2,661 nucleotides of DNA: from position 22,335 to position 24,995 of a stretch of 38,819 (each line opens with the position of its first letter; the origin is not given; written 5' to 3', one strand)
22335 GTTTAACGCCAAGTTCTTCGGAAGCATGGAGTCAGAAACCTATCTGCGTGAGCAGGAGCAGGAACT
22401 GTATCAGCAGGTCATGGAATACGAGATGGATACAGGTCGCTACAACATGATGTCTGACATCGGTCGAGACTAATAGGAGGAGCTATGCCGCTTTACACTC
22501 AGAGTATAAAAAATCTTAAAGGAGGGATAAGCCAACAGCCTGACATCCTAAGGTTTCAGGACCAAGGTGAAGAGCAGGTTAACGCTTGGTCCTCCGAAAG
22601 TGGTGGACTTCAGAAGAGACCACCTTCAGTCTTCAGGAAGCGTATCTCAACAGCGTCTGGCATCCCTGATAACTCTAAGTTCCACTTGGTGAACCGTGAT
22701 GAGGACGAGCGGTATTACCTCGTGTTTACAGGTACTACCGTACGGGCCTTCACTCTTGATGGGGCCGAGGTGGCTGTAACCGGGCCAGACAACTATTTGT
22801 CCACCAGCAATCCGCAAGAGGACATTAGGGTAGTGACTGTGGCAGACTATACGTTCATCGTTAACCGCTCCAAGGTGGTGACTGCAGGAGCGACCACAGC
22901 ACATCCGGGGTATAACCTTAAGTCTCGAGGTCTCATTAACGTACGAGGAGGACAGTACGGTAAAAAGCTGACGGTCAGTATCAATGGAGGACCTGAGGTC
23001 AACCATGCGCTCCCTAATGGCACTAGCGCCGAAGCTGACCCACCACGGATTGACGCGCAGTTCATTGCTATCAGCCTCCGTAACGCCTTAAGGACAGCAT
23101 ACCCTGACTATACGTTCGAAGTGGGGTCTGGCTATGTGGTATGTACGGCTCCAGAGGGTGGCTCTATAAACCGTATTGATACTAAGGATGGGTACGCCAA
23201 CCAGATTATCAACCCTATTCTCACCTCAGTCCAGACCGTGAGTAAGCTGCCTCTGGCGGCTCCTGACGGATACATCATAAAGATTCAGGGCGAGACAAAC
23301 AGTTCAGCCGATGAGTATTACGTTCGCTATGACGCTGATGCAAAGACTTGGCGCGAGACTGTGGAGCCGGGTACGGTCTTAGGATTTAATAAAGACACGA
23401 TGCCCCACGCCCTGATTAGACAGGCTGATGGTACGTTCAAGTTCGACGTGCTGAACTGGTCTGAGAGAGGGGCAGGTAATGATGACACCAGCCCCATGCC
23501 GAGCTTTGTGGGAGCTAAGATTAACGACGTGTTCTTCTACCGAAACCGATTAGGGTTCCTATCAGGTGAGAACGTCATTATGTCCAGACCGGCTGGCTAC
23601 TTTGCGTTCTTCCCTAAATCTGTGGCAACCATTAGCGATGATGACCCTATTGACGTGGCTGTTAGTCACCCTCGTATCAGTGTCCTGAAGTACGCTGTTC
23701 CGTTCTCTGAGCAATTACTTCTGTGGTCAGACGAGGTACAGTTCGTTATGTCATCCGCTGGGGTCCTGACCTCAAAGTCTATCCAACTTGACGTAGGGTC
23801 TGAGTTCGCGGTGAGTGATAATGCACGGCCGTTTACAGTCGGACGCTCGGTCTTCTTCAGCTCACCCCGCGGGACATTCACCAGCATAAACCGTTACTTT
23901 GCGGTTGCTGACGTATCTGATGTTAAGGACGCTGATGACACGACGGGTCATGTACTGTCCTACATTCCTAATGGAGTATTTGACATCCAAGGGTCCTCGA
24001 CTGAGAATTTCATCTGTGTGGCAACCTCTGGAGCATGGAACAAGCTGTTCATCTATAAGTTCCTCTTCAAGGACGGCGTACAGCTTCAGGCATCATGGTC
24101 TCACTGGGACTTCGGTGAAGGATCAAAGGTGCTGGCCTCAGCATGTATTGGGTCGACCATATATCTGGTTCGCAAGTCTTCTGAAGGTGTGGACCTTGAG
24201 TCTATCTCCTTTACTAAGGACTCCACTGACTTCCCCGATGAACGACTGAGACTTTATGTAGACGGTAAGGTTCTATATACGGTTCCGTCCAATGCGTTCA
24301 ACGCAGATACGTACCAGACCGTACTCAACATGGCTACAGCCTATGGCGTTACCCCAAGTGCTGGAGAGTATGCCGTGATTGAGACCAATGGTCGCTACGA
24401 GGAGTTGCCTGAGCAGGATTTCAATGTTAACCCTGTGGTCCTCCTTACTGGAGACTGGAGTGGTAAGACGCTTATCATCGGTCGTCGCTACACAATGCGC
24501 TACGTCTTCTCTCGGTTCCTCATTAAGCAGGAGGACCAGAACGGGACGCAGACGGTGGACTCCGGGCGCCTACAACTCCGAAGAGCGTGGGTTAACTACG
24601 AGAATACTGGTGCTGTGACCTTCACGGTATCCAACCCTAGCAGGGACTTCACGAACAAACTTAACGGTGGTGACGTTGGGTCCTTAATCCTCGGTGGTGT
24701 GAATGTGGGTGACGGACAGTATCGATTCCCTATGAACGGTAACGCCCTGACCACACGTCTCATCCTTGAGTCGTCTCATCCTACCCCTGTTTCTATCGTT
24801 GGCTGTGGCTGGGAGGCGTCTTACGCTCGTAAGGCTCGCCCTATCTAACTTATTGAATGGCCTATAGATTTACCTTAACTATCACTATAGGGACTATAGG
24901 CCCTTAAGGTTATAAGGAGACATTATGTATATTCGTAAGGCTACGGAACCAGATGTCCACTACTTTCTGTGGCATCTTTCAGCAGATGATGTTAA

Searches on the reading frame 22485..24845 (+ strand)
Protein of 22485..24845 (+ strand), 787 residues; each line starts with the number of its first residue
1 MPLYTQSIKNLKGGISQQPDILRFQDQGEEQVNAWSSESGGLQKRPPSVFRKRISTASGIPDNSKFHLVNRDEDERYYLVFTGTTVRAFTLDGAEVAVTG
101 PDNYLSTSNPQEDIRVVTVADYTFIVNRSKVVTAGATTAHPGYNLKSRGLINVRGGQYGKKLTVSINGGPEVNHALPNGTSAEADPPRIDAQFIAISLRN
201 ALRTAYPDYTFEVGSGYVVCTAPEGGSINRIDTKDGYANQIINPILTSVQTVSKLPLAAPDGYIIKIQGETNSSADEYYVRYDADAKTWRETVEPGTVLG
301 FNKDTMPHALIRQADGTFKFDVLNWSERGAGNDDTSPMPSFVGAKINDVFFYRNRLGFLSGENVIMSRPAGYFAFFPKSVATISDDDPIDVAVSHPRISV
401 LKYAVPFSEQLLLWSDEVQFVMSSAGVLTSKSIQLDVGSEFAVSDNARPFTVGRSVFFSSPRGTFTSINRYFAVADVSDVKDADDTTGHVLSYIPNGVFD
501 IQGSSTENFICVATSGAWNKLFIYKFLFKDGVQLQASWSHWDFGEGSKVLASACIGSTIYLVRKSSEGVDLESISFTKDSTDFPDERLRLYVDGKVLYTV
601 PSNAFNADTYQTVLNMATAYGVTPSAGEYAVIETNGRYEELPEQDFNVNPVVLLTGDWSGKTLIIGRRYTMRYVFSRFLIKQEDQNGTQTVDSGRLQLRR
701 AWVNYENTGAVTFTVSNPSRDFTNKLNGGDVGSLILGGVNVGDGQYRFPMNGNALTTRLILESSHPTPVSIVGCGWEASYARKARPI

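Call 82: search_dna_similar(query=window:22485-24845:+, collection=phages, mode=protein, max_rows=8)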
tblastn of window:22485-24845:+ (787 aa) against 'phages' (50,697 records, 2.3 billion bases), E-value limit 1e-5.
Records with a match: 2630; places in all: 2655; records where one place covers at least 80% of the query: 1809.
Best place of each record, by identity: 60-80% 219; <60% 2411.
By first word of the organism name: Klebsiella 702; Escherichia 365; Pseudomonas 324; Acinetobacter 167; Vibrio 124; Salmonella 112; Yersinia 92; Pectobacterium 85; Ralstonia 50; Aeromonas 47; and 72 more.
By host as written in the record: - 376; Klebsiella pneumoniae 376; Escherichia coli 125; Acinetobacter baumannii 60; Pseudomonas putida KT2440 and Paw85 47; Pseudomonas aeruginosa 44; Yersinia pestis 38; Pectobacterium atrosepticum DSM18077 33; and 671 more.
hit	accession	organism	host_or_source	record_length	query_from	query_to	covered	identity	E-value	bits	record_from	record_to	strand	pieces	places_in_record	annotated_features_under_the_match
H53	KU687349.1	Citrobacter phage SH3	Citrobacter freundii CF3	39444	1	787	100%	70.0%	0e+0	1126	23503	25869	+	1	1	tail tubular protein B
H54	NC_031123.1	Citrobacter phage SH3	Citrobacter freundii CF3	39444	1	787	100%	70.0%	0e+0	1126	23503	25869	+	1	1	tail protein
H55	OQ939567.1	Pectobacterium phage LET1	Pectobacterium sp.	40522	1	787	100%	69.5%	0e+0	1130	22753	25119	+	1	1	tail tubular protein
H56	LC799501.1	Morganella phage MopsHU1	Morganella psychrotolerans Mps.8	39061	1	787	100%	69.5%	0e+0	1123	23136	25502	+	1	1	Tail tubular protein B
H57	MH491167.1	Cronobacter phage GW1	Cronobacter turicensis cro1541A1-1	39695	1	787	100%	69.3%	0e+0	1129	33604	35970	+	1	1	tail fiber protein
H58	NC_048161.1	Cronobacter phage GW1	Cronobacter turicensis cro1541A1-1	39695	1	787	100%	69.3%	0e+0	1129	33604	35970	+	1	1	tail protein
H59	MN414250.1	Escherichia phage RDN8.1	Escherichia coli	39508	1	787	100%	69.3%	0e+0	1121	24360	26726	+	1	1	non-contractile tail tubular protein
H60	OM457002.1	Enterobacter phage EP1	sewage water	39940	1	787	100%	69.2%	0e+0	1125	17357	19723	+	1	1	tail tubular protein B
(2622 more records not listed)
